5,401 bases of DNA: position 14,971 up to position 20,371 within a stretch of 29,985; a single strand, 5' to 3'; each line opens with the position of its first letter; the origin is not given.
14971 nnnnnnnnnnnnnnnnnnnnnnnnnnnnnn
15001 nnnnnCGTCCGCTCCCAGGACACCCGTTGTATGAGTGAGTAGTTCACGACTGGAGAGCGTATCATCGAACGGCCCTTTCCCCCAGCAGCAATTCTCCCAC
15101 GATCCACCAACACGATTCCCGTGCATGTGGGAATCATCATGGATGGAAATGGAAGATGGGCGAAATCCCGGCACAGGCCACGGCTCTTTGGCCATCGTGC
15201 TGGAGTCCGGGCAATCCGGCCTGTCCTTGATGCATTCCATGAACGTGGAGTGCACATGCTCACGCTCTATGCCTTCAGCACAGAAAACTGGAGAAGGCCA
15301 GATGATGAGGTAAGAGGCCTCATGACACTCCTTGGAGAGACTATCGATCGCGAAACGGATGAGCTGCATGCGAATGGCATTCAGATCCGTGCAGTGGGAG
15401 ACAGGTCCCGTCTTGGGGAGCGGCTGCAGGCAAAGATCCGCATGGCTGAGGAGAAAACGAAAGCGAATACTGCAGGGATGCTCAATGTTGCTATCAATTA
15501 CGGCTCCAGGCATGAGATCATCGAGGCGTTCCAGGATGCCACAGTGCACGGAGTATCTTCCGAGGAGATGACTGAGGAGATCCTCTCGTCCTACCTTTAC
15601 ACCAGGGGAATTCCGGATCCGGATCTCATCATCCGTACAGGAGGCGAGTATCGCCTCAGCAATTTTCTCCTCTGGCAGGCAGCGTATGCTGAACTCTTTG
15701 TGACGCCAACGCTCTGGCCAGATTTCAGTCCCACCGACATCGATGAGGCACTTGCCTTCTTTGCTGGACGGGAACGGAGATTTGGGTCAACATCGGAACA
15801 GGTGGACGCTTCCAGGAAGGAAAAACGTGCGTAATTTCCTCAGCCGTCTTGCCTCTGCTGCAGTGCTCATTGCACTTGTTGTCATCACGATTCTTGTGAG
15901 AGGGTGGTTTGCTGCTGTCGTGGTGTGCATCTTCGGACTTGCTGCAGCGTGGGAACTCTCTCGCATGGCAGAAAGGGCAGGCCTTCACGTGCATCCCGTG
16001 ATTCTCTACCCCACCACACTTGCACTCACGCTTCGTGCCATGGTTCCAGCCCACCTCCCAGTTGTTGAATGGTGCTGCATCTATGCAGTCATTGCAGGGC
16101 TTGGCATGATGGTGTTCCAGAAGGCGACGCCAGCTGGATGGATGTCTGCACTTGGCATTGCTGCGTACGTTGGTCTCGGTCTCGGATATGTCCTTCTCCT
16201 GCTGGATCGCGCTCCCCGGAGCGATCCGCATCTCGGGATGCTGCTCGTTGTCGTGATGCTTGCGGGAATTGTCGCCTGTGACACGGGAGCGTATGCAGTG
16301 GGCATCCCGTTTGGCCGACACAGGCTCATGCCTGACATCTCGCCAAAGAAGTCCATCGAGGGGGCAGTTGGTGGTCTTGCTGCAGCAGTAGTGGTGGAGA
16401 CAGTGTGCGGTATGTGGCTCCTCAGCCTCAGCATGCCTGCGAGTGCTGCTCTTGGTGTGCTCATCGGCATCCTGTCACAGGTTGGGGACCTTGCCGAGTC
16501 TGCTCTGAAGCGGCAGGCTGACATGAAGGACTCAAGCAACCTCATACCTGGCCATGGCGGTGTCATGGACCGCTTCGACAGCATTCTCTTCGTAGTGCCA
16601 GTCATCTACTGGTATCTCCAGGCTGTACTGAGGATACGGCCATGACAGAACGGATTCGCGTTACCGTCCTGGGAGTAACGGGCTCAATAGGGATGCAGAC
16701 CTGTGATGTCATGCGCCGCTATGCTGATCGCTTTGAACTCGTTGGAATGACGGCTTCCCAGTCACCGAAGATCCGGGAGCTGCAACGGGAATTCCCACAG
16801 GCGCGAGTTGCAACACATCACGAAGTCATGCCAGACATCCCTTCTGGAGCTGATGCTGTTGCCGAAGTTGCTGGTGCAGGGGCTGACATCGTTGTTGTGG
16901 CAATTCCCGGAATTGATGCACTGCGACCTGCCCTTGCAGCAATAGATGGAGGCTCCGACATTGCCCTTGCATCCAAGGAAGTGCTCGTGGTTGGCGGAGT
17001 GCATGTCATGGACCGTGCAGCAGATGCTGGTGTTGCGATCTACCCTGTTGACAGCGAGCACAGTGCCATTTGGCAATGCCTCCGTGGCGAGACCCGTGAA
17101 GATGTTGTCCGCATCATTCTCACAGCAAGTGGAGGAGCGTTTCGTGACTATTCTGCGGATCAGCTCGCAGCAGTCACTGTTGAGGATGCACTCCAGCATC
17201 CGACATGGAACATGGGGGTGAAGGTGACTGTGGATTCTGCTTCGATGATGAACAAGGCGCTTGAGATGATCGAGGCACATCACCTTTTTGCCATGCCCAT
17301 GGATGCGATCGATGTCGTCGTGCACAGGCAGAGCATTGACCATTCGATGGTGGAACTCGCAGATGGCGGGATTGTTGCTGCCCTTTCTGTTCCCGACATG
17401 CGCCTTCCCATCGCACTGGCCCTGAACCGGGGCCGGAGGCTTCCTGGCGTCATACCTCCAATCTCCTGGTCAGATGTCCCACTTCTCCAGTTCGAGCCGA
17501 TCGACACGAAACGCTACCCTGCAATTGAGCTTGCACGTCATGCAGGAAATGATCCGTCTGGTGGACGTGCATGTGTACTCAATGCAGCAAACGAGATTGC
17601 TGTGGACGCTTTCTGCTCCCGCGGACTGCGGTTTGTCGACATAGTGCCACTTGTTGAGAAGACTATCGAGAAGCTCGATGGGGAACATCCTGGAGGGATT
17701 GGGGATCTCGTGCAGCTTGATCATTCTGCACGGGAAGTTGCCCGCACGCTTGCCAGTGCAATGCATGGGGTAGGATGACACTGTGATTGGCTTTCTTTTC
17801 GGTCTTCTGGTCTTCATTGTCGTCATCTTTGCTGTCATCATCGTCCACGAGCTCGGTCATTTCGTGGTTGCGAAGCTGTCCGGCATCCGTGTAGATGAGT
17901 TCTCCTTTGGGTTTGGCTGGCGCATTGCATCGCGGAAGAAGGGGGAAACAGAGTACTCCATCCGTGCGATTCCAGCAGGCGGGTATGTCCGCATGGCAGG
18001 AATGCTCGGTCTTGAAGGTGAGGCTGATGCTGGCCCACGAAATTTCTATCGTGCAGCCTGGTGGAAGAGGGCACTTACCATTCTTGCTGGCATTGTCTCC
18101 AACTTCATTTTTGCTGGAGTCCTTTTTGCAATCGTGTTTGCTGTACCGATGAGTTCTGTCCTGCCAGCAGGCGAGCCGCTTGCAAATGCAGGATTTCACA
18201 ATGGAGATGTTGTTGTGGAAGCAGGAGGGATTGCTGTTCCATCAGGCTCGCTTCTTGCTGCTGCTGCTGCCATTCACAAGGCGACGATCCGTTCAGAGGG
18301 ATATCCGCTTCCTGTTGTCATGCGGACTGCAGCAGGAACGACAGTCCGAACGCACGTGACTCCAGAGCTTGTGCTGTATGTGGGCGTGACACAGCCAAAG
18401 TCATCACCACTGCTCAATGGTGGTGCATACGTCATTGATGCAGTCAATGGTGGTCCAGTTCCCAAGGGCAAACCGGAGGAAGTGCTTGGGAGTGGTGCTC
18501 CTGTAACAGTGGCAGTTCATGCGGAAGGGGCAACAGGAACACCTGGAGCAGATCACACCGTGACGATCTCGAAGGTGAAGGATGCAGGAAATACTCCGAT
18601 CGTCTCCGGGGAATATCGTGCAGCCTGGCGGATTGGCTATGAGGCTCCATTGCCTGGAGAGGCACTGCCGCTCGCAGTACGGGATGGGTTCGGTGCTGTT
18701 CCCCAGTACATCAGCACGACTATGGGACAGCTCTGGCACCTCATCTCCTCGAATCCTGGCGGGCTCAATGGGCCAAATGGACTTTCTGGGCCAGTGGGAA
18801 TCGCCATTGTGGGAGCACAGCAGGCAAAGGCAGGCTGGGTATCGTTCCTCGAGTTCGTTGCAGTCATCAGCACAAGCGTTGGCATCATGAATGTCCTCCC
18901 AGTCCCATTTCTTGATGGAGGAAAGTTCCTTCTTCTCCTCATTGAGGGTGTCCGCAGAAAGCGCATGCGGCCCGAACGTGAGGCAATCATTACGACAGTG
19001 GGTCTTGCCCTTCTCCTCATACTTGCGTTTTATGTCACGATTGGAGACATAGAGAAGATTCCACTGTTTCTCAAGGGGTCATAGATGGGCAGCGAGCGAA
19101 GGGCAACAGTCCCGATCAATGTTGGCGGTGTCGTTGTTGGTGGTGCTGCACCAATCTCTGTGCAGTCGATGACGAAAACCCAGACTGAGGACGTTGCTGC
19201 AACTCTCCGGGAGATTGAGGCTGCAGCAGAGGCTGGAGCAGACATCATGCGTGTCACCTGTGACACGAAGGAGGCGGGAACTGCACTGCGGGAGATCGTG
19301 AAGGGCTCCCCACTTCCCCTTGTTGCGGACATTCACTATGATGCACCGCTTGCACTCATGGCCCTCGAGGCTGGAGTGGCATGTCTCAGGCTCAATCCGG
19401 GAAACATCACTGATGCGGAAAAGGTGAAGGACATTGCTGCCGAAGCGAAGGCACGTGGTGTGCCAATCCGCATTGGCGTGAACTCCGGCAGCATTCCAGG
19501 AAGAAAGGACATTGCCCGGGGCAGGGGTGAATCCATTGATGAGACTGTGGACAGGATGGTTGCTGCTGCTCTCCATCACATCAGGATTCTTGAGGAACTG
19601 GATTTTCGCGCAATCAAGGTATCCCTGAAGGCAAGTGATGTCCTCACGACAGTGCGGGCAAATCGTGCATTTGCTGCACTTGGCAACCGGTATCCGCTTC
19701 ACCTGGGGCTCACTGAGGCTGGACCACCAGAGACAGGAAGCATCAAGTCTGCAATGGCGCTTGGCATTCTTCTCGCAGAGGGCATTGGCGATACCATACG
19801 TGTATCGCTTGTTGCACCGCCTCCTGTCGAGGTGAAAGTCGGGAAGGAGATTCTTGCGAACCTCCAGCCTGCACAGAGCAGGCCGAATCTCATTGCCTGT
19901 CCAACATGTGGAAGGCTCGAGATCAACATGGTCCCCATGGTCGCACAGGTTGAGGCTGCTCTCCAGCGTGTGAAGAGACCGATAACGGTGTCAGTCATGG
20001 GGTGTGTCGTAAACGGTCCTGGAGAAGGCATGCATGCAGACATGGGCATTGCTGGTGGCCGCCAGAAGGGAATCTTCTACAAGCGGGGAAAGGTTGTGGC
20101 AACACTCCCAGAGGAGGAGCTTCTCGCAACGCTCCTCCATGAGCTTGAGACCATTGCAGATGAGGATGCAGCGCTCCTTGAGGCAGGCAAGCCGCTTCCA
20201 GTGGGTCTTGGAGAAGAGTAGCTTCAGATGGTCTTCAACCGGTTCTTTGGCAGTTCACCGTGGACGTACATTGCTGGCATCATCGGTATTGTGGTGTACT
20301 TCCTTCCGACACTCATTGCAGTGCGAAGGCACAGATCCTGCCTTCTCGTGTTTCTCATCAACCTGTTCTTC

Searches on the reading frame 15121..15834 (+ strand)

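Call 5: search_protein_families(library=pfam, proteins=[window:15121-15834:+], max_evalue=0.01)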
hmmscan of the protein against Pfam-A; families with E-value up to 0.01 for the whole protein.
window:15121-15834:+ (237 aa): 1 family
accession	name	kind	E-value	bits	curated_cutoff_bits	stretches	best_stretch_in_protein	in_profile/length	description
PF01255.24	Prenyltransf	-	1.3e-82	277.1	27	1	6-222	1-219/219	Putative undecaprenyl diphosphate synthase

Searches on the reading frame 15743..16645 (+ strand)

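Call 5: search_protein_families(library=pfam, proteins=[window:15743-16645:+], max_evalue=0.01)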
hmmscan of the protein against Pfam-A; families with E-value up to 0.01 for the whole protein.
window:15743-16645:+ (300 aa): 1 family
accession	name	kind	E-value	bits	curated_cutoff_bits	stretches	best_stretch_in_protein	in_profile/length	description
PF01148.25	CTP_transf_1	-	4.7e-58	197.5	24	1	34-294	2-263/264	Cytidylyltransferase family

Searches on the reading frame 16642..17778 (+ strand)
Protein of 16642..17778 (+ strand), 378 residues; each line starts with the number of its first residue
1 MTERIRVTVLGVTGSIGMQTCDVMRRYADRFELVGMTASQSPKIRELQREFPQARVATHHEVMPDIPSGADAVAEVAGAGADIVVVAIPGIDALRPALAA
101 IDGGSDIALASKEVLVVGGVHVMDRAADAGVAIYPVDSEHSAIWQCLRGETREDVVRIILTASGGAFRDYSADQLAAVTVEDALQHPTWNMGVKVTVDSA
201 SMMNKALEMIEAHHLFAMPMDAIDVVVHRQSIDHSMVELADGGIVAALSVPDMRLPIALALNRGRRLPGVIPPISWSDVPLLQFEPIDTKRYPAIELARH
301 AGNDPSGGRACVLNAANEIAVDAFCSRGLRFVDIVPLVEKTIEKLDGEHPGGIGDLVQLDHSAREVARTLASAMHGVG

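Call 5: search_protein_families(library=pfam, proteins=[window:16642-17778:+], max_evalue=0.01)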
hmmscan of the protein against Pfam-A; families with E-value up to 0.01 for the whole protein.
window:16642-17778:+ (378 aa): 4 families
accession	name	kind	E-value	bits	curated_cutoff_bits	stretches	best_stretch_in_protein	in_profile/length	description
PF08436.17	DXP_redisom_C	-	9.1e-40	135.1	26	1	133-216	1-84/84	1-deoxy-D-xylulose 5-phosphate reductoisomerase C-terminal domain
PF13288.12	DXPR_C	-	1.5e-28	99.8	27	1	248-365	1-114/115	DXP reductoisomerase C-terminal domain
PF02670.22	DXP_reductoisom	-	4.4e-22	79.6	21.7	1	7-119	1-129/129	1-deoxy-D-xylulose 5-phosphate reductoisomerase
PF01118.30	Semialdhyde_dh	-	0.0098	16.7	26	0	6-90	1-76/121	Semialdehyde dehydrogenase, NAD binding domain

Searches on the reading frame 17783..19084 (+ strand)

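Call 5: search_protein_families(library=pfam, proteins=[window:17783-19084:+], max_evalue=0.01)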
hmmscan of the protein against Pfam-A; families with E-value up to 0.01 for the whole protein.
window:17783-19084:+ (433 aa): 1 family
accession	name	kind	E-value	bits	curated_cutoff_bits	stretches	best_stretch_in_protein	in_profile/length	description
PF02163.28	Peptidase_M50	-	1.7e-56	191.5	27.2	1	11-414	2-221/221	Peptidase family M50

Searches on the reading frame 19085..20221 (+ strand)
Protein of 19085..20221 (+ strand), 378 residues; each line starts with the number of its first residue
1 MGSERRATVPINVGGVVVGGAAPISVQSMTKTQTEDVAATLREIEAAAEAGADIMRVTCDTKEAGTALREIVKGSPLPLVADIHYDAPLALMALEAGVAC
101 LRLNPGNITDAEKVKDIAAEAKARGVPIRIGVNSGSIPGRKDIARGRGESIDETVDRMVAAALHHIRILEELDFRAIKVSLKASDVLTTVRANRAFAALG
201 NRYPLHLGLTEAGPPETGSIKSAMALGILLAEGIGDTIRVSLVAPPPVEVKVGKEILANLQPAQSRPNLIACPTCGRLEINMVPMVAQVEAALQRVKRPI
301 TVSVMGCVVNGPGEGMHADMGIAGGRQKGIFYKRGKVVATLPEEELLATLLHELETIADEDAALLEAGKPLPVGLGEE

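Call 6: search_protein_families(library=pfam, proteins=[window:19085-20221:+], max_evalue=0.01)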
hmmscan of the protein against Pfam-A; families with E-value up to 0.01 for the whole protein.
window:19085-20221:+ (378 aa): 1 family
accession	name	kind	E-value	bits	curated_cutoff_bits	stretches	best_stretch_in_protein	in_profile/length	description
PF04551.19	GcpE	-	6.3e-128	427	32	1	9-355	2-342/343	GcpE protein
